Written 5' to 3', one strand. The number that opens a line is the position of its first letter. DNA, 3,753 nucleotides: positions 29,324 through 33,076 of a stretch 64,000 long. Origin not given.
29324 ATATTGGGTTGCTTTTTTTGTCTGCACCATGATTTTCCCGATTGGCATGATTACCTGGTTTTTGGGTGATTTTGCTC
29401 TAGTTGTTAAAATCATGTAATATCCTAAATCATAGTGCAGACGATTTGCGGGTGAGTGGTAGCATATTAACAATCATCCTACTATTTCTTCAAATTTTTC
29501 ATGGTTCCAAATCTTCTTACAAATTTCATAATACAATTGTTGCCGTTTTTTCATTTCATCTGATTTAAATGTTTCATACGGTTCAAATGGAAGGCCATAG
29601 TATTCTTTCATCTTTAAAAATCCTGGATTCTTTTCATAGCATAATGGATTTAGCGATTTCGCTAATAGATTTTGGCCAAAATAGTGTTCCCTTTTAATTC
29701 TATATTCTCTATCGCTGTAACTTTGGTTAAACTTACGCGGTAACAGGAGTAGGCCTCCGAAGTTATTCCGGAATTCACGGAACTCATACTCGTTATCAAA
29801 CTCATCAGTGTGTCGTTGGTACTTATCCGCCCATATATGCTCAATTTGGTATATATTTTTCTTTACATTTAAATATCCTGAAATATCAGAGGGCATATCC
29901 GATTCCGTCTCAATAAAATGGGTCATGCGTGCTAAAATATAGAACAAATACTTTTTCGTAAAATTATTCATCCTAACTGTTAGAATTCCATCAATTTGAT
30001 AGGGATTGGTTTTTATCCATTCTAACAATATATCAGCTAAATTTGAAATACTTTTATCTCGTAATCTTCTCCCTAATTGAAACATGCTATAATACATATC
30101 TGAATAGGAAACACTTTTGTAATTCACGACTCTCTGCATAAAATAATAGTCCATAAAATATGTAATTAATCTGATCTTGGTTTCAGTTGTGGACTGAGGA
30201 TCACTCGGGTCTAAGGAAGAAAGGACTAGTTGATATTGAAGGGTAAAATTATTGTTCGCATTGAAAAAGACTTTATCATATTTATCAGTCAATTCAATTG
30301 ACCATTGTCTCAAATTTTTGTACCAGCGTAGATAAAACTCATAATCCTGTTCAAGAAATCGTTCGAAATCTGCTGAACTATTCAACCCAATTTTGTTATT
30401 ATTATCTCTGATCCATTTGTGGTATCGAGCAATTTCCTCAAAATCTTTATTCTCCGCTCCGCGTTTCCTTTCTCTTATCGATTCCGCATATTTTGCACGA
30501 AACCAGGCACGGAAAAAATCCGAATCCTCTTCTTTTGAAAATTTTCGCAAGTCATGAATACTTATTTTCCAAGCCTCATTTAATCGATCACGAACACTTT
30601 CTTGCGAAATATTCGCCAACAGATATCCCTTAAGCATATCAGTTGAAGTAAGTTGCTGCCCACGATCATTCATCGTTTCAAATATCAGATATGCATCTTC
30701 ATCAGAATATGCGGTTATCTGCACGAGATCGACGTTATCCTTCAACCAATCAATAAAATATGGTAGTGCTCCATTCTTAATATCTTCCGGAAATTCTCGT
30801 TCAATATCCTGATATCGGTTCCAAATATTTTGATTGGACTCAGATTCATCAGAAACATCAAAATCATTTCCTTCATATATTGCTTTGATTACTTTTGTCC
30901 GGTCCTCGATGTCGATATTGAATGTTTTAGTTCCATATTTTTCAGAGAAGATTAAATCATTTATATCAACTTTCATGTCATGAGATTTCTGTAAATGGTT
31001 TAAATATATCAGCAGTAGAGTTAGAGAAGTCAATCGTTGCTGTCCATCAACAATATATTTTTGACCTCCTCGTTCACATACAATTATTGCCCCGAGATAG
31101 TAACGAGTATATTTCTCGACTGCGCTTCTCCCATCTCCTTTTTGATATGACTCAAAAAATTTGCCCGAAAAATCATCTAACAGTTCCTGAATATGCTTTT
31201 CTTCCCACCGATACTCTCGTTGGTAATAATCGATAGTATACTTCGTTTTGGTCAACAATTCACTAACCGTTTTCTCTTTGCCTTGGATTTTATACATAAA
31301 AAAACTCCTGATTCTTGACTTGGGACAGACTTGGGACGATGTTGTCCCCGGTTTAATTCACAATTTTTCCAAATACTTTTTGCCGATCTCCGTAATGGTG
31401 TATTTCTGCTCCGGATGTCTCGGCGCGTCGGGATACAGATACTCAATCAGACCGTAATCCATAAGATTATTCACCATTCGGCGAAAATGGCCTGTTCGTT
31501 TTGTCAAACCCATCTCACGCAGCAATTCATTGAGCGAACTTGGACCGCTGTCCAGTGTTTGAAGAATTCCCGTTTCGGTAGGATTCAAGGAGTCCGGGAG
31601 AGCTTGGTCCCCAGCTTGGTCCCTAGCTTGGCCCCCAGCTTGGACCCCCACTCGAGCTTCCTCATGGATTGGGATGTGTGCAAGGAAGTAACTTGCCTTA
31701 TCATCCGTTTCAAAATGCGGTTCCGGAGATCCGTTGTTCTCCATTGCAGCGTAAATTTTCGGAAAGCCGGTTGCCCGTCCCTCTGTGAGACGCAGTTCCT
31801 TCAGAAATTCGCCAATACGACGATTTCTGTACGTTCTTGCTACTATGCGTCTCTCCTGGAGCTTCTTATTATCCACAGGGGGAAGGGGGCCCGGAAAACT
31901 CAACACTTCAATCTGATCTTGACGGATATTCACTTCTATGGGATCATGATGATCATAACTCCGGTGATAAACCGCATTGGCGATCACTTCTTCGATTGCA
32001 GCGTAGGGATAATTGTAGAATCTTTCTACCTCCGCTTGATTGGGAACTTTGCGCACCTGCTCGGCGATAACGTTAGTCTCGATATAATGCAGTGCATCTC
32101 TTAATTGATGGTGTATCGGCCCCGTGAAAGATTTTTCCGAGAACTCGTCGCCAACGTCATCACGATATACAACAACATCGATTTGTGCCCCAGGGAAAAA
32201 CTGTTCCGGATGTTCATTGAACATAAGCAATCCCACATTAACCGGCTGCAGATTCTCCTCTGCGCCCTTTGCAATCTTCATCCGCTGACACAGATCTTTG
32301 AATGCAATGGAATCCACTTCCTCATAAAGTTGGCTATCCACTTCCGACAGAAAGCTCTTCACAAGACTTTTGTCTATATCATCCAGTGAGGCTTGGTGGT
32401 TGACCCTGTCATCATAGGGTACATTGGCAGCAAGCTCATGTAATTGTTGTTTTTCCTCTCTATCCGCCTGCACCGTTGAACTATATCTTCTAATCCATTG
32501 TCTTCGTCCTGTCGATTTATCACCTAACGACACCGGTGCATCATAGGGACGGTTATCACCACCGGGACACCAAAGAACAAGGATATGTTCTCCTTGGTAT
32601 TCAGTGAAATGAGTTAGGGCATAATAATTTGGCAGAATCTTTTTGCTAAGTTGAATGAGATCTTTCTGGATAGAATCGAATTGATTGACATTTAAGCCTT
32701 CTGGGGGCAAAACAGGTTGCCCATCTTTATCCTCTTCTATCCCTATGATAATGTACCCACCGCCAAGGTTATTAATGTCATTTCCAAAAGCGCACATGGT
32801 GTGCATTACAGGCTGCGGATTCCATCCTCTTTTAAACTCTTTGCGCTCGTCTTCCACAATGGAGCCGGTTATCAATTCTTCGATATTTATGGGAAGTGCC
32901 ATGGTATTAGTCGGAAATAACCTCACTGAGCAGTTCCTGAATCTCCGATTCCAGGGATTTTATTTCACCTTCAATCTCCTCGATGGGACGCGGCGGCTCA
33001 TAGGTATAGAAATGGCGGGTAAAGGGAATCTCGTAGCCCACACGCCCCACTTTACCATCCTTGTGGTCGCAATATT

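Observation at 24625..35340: Complete type I R-M operon bracketed by 164-bp near-identical direct repeats, with no integrase or transposase: a candidate repeat-mediated mobile R-M unit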

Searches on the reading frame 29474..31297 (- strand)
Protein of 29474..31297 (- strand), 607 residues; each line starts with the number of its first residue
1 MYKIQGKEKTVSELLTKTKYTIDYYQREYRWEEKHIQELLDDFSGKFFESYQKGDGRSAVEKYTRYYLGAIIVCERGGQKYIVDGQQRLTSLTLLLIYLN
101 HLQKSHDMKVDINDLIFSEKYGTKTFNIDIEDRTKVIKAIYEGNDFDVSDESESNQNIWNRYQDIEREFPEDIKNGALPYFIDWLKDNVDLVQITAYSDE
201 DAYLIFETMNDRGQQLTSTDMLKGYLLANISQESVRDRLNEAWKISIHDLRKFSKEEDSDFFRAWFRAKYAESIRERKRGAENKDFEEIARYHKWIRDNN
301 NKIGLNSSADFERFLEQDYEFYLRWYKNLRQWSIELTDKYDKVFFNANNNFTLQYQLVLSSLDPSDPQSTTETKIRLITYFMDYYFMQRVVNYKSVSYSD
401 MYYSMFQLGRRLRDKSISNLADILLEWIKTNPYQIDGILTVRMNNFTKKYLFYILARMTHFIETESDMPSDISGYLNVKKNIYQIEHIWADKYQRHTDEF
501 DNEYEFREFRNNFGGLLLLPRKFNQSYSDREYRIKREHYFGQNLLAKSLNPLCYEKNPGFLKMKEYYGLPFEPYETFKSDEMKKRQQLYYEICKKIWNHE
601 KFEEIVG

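Call 5: search_protein_families(library=pfam, proteins=[window:29474-31297:-])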
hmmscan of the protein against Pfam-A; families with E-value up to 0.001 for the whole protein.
window:29474-31297:- (607 aa): 2 families
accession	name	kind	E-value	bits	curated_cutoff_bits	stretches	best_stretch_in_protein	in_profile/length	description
PF03235.19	GmrSD_N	-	8.8e-33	114.5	33.2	1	12-226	2-198/199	GmrSD restriction endonuclease, N-terminal domain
PF07510.16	GmrSD_C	-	2.5e-10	40.8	23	1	448-549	21-117/138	GmrSD restriction endonucleases, C-terminal domain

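Call 62: search_protein_families(library=padloc, proteins=[window:29474-31297:-], max_evalue=0.00001)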
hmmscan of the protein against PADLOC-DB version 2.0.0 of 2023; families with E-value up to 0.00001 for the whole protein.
window:29474-31297:- (607 aa): 23 families
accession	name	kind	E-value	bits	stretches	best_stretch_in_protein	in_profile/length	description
PDLC04157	HEC-06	-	3.7e-34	116.3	1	3-540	6-519/558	-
PDLC04155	HEC-06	-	6.5e-34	115.3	1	3-272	4-278/562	-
PDLC04154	HEC-06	-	3.4e-32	109.9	1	4-540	7-528/569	-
PDLC02693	Orf5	-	1.2e-25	88.6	1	17-543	6-509/543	Orf5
PDLC02695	Orf5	-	2e-25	87.2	2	3-101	2-100/601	Orf5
PDLC02687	Orf5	-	5.9e-25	86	1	7-540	4-522/543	Orf5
PDLC02700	Orf5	-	1.1e-24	85.1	1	11-278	3-273/555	Orf5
PDLC02688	Orf5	-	1.8e-21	74.4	1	15-279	5-283/554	Orf5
PDLC02701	Orf5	-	2.8e-19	67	2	185-249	208-274/596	Orf5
PDLC02686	Orf5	-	6.9e-19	65.7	1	15-252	16-263/566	Orf5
PDLC02691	Orf5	-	2.1e-18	64.2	2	3-120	2-111/579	Orf5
PDLC02690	Orf5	-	2.3e-17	61.1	1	13-327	2-306/531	Orf5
PDLC02792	SspE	-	6.9e-16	55.7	0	479-539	636-695/771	SspE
PDLC02694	Orf5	-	1.1e-15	55.3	1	6-276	3-293/574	Orf5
PDLC02786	SspE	-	8.1e-15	52.2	1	13-114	15-118/766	SspE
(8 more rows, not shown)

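Call 63: search_protein_families(library=ncbifam, proteins=[window:29474-31297:-], max_evalue=0.00001)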
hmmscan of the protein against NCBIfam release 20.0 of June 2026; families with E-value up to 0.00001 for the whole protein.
window:29474-31297:- (607 aa): 0 families

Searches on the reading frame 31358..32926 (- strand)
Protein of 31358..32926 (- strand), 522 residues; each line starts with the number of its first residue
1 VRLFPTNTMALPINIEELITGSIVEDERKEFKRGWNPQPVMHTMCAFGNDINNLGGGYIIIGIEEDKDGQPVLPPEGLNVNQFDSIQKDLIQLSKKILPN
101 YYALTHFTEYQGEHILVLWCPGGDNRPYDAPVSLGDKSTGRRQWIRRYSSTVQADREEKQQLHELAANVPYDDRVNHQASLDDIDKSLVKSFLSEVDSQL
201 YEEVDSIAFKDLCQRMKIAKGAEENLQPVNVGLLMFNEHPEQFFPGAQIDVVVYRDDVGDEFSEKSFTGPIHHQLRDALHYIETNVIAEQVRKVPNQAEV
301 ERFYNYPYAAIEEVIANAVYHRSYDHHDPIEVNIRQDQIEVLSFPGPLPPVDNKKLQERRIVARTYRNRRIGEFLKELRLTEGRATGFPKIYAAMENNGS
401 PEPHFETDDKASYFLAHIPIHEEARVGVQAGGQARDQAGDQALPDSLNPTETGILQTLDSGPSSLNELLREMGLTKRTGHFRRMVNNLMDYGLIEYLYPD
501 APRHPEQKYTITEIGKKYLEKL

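Call 5: search_protein_families(library=pfam, proteins=[window:31358-32926:-])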
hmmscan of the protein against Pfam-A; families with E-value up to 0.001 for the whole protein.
window:31358-32926:- (522 aa): 3 families
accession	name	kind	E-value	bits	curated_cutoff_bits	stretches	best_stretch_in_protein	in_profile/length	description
PF13749.12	HATPase_c_4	-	3.1e-13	49.9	26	1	328-410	2-83/89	Putative ATP-dependent DNA helicase recG C-terminal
PF04326.19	SLFN_AlbA_2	-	6.9e-11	43.1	25.3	1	25-153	1-116/118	Schlafen, AlbA_2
PF21247.3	Fic-like_C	-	8.1e-09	35.7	27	1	454-512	6-64/64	Filamentation induced by cAMP protein Fic-like, C-terminal domain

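Call 62: search_protein_families(library=padloc, proteins=[window:31358-32926:-], max_evalue=0.00001)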
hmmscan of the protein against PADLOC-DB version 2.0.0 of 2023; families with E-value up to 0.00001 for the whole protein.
window:31358-32926:- (522 aa): 3 families
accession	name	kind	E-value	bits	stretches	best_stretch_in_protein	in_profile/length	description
PDLC02394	pAgo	-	3.8e-23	79.2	1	40-409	57-427/1121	-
PDLC02402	Aga_SIR2-PNTD1-PNTD2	-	1.7e-18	64.1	1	156-424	296-567/876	Class I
PDLC02418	Aga_SIR2-Kinase-PNTD1-PNTD2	-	8.8e-14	48.6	1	153-424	152-445/756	Class I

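Call 63: search_protein_families(library=ncbifam, proteins=[window:31358-32926:-], max_evalue=0.00001)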
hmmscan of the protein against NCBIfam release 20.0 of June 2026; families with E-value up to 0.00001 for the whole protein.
window:31358-32926:- (522 aa): 0 families
